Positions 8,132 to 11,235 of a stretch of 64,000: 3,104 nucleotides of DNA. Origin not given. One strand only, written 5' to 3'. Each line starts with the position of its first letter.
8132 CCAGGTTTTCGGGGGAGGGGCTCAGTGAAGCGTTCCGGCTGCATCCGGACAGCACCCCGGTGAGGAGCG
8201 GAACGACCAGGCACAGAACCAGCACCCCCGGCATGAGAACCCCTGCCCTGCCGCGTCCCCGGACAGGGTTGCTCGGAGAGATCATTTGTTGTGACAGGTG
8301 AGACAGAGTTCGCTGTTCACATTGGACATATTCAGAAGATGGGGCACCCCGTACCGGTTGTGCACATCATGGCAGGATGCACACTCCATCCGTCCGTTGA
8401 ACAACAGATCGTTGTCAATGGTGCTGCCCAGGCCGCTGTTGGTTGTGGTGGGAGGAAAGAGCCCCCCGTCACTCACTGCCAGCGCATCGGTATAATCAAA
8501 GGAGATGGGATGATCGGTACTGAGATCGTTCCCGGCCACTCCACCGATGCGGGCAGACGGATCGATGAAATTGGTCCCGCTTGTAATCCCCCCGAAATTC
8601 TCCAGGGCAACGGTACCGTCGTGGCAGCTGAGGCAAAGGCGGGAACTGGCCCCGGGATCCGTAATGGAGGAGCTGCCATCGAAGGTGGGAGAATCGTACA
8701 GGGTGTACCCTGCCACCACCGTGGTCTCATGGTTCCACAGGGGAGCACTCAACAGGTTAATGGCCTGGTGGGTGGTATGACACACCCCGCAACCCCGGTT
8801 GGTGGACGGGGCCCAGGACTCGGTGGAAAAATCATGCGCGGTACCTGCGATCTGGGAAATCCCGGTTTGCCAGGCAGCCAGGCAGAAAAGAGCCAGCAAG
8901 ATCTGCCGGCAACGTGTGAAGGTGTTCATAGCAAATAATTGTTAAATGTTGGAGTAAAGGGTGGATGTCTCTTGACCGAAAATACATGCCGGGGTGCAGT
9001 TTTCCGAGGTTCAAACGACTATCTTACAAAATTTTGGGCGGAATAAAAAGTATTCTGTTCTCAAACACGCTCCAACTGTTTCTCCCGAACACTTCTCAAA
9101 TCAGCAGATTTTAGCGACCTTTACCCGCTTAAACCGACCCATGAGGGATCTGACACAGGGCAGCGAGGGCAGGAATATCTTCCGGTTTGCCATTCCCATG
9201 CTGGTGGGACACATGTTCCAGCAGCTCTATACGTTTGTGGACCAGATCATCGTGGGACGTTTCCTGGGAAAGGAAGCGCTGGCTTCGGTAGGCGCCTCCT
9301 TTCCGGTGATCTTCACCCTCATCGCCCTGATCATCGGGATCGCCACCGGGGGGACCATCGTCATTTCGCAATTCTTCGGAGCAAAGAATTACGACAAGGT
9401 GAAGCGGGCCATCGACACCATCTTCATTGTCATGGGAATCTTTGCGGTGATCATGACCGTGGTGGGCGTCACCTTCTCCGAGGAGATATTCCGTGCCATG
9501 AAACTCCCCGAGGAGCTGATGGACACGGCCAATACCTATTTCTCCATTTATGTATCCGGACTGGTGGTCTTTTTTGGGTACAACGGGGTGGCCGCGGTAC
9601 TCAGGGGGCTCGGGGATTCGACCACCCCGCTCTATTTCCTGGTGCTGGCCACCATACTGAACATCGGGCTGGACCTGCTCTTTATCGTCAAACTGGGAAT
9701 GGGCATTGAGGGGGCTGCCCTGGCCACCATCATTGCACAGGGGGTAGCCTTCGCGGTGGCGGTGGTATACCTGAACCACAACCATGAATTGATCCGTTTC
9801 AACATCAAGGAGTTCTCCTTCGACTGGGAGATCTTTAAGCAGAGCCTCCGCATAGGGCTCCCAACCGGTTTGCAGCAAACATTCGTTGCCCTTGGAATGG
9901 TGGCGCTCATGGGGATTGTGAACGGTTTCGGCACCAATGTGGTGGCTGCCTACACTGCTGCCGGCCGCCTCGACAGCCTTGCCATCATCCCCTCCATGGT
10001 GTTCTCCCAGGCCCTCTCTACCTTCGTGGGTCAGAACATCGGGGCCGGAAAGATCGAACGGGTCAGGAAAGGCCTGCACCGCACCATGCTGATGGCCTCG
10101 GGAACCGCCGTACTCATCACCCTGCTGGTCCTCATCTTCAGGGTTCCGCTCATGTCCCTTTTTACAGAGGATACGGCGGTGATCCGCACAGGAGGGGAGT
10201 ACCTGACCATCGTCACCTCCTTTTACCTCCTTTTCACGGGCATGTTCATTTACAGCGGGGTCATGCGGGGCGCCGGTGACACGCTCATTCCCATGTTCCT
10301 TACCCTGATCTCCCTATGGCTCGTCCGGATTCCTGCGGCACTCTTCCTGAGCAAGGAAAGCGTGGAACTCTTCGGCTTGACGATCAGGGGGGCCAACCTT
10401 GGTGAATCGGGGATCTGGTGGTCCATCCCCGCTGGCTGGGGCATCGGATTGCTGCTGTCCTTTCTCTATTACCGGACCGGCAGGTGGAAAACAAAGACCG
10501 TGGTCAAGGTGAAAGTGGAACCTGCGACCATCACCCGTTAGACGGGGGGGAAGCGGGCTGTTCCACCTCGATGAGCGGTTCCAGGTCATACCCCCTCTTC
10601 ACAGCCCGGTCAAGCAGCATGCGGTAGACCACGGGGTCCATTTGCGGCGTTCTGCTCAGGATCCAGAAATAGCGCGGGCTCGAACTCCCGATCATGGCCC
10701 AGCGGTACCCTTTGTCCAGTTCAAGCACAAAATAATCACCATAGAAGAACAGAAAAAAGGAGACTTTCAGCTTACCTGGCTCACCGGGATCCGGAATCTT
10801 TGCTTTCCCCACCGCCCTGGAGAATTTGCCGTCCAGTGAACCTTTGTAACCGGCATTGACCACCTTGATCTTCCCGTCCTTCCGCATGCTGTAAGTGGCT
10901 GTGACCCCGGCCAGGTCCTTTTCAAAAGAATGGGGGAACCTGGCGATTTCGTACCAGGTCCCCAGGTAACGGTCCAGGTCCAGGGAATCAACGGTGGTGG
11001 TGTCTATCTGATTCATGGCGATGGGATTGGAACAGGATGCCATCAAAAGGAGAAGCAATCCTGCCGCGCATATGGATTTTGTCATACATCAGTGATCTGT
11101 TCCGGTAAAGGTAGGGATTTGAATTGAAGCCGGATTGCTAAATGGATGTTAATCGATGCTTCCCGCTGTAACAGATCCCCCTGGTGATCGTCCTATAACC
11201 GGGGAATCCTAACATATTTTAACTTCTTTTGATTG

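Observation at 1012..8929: Seven-gene multihaem-cytochrome / NHL-propeller / beta-barrel operon: candidate outer-membrane electron conduit of unusual composition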

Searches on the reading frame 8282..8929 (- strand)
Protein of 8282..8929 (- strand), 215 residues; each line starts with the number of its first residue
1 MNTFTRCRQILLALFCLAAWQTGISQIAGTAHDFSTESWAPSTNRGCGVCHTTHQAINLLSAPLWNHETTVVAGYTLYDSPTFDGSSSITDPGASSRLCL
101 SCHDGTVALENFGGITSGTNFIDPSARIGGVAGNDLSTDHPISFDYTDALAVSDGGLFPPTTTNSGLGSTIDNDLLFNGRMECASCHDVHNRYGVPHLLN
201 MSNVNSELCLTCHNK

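Call 4: search_protein_families(library=pfam, proteins=[window:8282-8929:-], max_evalue=0.1)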
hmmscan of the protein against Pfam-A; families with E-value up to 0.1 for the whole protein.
window:8282-8929:- (215 aa): 5 families
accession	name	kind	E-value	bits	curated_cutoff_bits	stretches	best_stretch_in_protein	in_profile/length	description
PF09699.15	Paired_CXXCH_1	-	5.5e-10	39.2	20.6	1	182-215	8-38/41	Doubled CXXCH motif (Paired_CXXCH_1)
PF24734.1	DUF7685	-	3.3e-06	27.3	27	1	86-110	15-39/43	Domain of unknown function (DUF7685)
PF14522.11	Cytochrome_C7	-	3.6e-06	27.1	24.8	2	180-214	13-49/67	Cytochrome c7 and related cytochrome c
PF14537.11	Cytochrom_c3_2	-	5.8e-05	23.9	25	0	177-214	54-79/79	Cytochrome c3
PF22113.1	Mtrc-MtrF_II-IV_dom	-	6e-05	23.1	30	1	35-106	73-130/176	Outer membrane cytochrome MtrC/MtrF-like, domains II/IV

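Call 5: search_protein_families(library=ncbifam, proteins=[window:8282-8929:-], max_evalue=0.01)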
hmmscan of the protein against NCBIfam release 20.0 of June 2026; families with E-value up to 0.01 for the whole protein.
window:8282-8929:- (215 aa): 5 families
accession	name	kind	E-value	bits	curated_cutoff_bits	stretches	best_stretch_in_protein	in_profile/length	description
TIGR01905.1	paired_CXXCH_1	subfamily_domain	5.4e-09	35.8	25.2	1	182-214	8-37/41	doubled CXXCH domain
TIGR03508.1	decahem_SO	subfamily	2.4e-07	30.5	192.2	1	177-214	140-175/258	DmsE family decaheme c-type cytochrome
NF041028.1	decahem_GSU2203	exception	4.3e-05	22.9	325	1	178-214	172-208/317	GSU2203 family decaheme c-type cytochrome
TIGR03507.1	decahem_SO1788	subfamily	6.3e-05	21.6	209.3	1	27-106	225-305/672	OmcA/MtrC family decaheme c-type cytochrome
TIGR04257.1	nanowire_3heme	domain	0.0022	18.1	40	0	180-214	23-59/75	c(7)-type cytochrome triheme domain-containing protein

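Call 21: search_solved_structures(query=window:8282-8929:-, max_evalue=0.01, show_alignments=2)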
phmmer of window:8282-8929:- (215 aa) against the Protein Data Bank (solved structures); distinct sequences matched with E-value up to 0.01: 2.
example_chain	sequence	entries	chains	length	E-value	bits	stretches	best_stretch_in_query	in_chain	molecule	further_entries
9yuq_N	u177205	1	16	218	7.9e-21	78.1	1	11-215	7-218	Putative multiheme cytochrome c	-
7tfs_A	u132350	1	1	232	4.8e-19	72.3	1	12-215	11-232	Cytochrome c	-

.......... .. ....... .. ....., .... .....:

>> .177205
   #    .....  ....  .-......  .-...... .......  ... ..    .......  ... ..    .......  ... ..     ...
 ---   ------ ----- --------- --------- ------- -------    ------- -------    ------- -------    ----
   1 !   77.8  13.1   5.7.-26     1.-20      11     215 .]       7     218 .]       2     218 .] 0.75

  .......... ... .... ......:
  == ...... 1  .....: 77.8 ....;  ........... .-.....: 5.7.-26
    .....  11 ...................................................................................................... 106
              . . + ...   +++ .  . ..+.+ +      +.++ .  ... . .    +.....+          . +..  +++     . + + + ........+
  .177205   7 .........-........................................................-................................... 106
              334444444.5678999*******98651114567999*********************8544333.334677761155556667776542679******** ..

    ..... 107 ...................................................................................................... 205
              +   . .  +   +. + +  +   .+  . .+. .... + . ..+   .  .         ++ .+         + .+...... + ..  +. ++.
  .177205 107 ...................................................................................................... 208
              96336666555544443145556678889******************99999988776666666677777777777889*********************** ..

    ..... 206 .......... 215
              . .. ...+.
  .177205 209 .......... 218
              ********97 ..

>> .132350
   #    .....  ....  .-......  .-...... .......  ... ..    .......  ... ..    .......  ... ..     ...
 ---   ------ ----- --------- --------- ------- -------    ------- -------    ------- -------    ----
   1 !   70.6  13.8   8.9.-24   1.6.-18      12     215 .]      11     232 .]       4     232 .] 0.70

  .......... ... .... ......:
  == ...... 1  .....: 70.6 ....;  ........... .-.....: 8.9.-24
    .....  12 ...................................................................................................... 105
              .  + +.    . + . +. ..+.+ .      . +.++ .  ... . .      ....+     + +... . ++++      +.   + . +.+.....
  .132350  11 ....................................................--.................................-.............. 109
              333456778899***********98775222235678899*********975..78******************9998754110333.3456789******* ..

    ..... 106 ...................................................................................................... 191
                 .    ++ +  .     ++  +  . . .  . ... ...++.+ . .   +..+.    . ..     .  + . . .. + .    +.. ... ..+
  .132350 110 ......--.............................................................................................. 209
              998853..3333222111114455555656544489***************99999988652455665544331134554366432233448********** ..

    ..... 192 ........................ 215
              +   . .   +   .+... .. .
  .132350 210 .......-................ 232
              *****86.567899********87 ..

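Call 67: list_cluster_members(proteins=[P0001, P0390, window:8282-8929:-])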
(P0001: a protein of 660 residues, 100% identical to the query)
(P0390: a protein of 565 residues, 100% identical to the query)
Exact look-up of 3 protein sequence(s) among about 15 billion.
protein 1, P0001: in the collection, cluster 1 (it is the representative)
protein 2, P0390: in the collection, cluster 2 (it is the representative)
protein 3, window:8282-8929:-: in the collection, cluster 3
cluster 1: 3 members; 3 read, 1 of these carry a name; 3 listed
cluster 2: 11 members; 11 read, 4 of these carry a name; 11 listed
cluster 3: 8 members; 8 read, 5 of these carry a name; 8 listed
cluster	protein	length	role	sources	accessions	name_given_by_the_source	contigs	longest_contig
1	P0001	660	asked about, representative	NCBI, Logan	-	-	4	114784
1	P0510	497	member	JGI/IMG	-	hypothetical protein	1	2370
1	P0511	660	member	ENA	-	-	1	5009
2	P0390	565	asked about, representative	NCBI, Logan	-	-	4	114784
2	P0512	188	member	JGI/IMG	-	hypothetical protein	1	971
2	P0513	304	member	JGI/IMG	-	hypothetical protein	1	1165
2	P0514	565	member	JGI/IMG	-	predicted CXXCH cytochrome family protein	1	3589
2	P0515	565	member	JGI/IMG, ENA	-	predicted CXXCH cytochrome family protein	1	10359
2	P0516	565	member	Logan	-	-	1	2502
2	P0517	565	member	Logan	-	-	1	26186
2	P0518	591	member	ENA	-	-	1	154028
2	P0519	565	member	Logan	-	-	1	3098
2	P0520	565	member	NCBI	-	-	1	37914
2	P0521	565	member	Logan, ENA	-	-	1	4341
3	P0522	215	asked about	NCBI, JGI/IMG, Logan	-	predicted CXXCH cytochrome family protein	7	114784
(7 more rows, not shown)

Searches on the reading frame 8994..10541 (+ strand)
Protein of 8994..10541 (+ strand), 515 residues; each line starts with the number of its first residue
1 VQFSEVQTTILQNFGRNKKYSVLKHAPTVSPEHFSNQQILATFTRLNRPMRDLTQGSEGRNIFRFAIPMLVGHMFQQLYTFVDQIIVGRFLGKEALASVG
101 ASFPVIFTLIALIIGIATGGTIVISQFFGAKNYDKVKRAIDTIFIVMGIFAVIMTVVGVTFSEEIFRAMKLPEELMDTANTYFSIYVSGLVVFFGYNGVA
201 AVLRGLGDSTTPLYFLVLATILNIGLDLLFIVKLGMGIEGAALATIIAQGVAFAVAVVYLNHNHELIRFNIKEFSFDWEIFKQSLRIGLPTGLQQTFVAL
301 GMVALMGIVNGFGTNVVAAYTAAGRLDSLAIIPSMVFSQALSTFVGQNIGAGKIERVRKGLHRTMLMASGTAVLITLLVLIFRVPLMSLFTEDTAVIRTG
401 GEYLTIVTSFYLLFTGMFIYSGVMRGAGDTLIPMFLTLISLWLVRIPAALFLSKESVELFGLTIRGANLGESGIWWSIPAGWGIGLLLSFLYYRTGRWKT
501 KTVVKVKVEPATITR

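Call 41: search_protein_families(library=pfam, proteins=[window:8994-10541:+], max_evalue=0.00001)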
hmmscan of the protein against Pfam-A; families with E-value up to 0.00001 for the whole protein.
window:8994-10541:+ (515 aa): 2 families
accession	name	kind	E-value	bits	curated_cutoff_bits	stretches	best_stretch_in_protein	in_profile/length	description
PF01554.23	MatE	-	3.3e-61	206.1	24.9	2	68-227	1-159/161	MatE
PF03023.19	MurJ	-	5.1e-09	35.7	27.4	1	54-271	191-410/451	Lipid II flippase MurJ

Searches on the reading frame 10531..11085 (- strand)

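Call 41: search_protein_families(library=pfam, proteins=[window:10531-11085:-], max_evalue=0.00001)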
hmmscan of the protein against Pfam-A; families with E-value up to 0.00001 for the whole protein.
window:10531-11085:- (184 aa): 1 family
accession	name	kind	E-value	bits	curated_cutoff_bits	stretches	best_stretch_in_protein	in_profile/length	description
PF08212.18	Lipocalin_2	-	2.7e-46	157.6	24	1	35-176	1-146/146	Lipocalin-like domain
